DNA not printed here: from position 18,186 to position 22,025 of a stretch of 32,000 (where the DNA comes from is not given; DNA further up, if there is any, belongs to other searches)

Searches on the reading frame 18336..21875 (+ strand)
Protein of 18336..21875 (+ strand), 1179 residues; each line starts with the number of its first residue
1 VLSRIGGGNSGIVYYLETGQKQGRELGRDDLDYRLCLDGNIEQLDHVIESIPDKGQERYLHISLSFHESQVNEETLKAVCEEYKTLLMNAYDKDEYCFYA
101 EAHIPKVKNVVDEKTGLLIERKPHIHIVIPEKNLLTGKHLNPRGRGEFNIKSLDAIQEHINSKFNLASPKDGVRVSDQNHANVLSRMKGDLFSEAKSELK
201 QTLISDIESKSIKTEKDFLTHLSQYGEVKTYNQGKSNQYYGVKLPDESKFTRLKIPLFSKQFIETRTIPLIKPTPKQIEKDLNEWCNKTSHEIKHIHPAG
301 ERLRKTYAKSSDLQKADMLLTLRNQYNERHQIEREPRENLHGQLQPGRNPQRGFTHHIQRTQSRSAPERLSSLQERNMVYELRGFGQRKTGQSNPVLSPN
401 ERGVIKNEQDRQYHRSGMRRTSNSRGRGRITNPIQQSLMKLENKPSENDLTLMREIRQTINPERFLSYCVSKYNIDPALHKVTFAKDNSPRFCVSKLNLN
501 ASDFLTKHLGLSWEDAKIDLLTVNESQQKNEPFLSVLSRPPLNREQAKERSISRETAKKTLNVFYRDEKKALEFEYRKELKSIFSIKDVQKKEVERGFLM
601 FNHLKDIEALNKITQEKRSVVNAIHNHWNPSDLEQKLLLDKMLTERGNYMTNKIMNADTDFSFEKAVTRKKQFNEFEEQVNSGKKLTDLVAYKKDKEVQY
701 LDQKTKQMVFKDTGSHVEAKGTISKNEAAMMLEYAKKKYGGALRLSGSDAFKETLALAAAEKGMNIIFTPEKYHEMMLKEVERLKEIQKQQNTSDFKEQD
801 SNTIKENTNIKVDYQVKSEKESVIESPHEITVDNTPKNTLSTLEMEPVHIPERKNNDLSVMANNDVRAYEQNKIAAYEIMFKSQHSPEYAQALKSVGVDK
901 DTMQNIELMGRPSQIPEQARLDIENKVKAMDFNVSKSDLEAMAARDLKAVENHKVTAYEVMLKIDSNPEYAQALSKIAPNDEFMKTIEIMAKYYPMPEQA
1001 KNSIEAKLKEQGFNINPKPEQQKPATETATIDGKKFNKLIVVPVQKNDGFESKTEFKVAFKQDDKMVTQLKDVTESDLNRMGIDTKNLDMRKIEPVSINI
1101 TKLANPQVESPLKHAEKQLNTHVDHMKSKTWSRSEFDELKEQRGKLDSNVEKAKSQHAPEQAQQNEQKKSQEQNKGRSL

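Call 94: search_protein_families(library=pfam, proteins=[window:18336-21875:+], max_evalue=0.001)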
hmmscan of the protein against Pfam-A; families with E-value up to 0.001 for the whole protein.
window:18336-21875:+ (1179 aa): 2 families
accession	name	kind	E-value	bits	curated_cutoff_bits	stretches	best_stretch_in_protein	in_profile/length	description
PF18821.6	LPD7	-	3.6e-15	56.1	27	1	692-775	7-86/92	Large polyvalent protein-associated domain 7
PF03432.20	Relaxase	-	0.00044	21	24.6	1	37-144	23-113/132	MobA/VirD2-like, nuclease domain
